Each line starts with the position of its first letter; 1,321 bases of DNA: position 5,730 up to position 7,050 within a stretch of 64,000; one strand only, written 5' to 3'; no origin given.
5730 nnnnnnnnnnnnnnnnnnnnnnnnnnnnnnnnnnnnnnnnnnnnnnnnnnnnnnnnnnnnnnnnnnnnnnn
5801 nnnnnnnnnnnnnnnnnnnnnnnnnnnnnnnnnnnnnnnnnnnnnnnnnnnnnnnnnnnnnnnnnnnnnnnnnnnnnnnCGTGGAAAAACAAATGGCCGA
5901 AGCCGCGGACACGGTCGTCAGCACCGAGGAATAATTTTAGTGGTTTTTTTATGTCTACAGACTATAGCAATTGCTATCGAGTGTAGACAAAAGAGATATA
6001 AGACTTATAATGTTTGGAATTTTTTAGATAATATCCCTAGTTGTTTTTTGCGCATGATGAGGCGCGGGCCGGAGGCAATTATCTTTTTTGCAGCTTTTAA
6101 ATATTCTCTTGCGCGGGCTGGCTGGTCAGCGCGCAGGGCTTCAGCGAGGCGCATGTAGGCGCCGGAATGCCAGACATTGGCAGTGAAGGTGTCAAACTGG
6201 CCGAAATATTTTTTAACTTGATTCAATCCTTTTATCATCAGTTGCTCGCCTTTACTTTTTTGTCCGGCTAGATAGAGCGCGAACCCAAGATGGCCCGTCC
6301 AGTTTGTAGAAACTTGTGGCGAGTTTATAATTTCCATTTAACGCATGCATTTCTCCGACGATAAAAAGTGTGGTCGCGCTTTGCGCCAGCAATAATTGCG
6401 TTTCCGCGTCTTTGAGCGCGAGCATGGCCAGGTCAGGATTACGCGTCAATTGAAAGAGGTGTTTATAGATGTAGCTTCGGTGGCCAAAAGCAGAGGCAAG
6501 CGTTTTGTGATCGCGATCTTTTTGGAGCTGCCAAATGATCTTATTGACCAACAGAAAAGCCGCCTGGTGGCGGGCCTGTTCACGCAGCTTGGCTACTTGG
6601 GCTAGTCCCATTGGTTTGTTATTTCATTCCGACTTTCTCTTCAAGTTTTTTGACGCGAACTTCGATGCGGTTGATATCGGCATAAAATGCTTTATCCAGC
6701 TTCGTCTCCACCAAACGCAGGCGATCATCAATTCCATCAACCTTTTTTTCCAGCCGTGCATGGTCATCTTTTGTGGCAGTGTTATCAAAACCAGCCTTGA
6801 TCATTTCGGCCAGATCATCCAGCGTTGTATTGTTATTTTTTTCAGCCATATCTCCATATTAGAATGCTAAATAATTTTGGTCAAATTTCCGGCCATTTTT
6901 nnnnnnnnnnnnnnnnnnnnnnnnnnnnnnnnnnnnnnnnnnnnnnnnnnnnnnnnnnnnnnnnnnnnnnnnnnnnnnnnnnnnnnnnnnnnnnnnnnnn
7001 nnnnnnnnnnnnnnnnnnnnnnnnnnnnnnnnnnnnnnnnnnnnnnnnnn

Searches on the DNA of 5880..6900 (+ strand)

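Call 58: search_rna_families(source=window, start=5880, end=6900, threshold=evalue, max_evalue=5)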
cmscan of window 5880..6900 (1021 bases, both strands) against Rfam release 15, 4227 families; matches with E-value up to 5: 2.
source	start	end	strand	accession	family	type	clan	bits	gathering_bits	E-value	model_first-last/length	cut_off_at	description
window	6546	6620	+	RF02968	DUF3800-IX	Gene; sRNA;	-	21.7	36.8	0.091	1-67/67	no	DUF3800-IX RNA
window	5946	5992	-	RF03602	mir-8250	Gene; miRNA;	-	17.5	80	3.2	1-60/60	no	mir-8250 microRNA precursor family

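Call 88: build_rna_model(alignment_id=A7, structure=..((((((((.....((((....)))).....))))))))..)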
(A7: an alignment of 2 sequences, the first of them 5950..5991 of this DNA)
Model R1 built from alignment A7 (2 sequences, 42 columns); structure: as given.
model positions 42; base pairs 12; branch points 0; effective number of sequences 2; information 0.936 bits per position. Calibrated on 0.2 Mb of random sequence (short: E-values are rough).
structure used (alignment columns):
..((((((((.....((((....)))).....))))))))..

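Call 89: search_with_rna_model(model_id=R1, source=window, filters=off, max_evalue=10, show_alignments=6)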
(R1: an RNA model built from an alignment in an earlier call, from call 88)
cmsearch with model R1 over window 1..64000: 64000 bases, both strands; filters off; matches with E-value up to 10: 19.
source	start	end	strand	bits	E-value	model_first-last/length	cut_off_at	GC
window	28456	28497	+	62.7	1.6e-12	1-42/42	no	0.43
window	5950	5991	+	61.8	2.7e-12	1-42/42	no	0.36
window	5950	5991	-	43.4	7.4e-08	1-42/42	no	0.36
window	28456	28497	-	40.7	3.3e-07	1-42/42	no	0.43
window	58359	58390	-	16.3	0.25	1-42/42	no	0.56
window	13299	13332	-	14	0.93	1-42/42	no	0.62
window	40046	40084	+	12.5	2.2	1-42/42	no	0.21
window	4698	4738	+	12.1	2.7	1-42/42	no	0.68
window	9747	9784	+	11.6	3.5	1-42/42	no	0.63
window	29834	29888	+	11.3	4.2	1-42/42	no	0.53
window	32539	32578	+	11.1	4.7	1-42/42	no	0.52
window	36533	36578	+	10.8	5.4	1-42/42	no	0.74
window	49463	49487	-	10.7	5.8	1-42/42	no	0.68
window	10295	10339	+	10.6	6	1-42/42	no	0.53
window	33348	33376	+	10.6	6.1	1-42/42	no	0.66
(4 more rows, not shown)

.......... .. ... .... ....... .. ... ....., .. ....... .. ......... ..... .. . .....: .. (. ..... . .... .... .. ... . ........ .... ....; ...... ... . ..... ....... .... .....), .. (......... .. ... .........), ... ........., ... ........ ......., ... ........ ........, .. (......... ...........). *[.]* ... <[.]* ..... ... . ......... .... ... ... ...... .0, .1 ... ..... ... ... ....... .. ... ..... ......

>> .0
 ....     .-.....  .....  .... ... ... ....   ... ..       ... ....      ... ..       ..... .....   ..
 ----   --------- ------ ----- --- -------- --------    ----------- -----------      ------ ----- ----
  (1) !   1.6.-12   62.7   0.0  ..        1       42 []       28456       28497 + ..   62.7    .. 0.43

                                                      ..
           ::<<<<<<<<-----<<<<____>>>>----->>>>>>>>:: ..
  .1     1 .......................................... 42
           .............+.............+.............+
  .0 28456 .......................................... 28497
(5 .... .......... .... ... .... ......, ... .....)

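Call 90: search_with_rna_model(model_id=R1, sources=[L005, L006, L009, L012, L015, L019, L020, L021, L022, L023, L024, L025, L026, L027, L028, L029, L030, L031, L032, L033, L034, L035, L036, L037, L038, L039, L040, L041, L043, L044, L045], max_evalue=1, show_alignments=3)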
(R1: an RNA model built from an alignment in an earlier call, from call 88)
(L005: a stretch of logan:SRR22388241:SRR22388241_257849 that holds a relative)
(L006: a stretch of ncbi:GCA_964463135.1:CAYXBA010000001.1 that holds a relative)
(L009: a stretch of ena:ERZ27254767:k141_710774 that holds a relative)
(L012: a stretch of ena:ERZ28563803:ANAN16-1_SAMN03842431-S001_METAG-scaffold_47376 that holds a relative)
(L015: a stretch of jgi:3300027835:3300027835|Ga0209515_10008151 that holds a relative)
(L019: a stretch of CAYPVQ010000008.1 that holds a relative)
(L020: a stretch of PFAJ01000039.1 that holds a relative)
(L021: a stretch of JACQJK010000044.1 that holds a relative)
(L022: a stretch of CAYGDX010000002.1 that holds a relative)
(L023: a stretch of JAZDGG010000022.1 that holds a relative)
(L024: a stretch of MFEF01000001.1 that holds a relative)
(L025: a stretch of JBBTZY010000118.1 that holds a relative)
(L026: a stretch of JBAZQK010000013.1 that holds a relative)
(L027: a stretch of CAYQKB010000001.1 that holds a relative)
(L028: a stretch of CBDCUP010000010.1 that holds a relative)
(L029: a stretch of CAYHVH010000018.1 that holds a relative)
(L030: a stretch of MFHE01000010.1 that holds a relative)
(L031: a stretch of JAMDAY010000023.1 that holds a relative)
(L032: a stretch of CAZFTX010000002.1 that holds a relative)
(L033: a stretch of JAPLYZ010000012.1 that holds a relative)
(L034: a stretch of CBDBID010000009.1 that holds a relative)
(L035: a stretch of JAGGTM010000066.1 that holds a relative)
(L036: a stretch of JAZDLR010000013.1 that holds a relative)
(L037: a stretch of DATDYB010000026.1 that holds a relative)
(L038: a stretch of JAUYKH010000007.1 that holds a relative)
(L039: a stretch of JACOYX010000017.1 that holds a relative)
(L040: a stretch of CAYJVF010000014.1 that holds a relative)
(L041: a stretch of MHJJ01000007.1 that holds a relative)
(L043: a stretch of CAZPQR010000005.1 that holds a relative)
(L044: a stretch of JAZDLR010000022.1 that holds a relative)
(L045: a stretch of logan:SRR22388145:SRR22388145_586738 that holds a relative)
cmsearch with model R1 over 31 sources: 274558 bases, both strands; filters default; matches with E-value up to 1: 2.
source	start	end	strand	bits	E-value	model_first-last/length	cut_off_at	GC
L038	2318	2359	+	24.3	0.013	1-42/42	no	0.26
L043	9454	9495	-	18.2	0.4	1-42/42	no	0.36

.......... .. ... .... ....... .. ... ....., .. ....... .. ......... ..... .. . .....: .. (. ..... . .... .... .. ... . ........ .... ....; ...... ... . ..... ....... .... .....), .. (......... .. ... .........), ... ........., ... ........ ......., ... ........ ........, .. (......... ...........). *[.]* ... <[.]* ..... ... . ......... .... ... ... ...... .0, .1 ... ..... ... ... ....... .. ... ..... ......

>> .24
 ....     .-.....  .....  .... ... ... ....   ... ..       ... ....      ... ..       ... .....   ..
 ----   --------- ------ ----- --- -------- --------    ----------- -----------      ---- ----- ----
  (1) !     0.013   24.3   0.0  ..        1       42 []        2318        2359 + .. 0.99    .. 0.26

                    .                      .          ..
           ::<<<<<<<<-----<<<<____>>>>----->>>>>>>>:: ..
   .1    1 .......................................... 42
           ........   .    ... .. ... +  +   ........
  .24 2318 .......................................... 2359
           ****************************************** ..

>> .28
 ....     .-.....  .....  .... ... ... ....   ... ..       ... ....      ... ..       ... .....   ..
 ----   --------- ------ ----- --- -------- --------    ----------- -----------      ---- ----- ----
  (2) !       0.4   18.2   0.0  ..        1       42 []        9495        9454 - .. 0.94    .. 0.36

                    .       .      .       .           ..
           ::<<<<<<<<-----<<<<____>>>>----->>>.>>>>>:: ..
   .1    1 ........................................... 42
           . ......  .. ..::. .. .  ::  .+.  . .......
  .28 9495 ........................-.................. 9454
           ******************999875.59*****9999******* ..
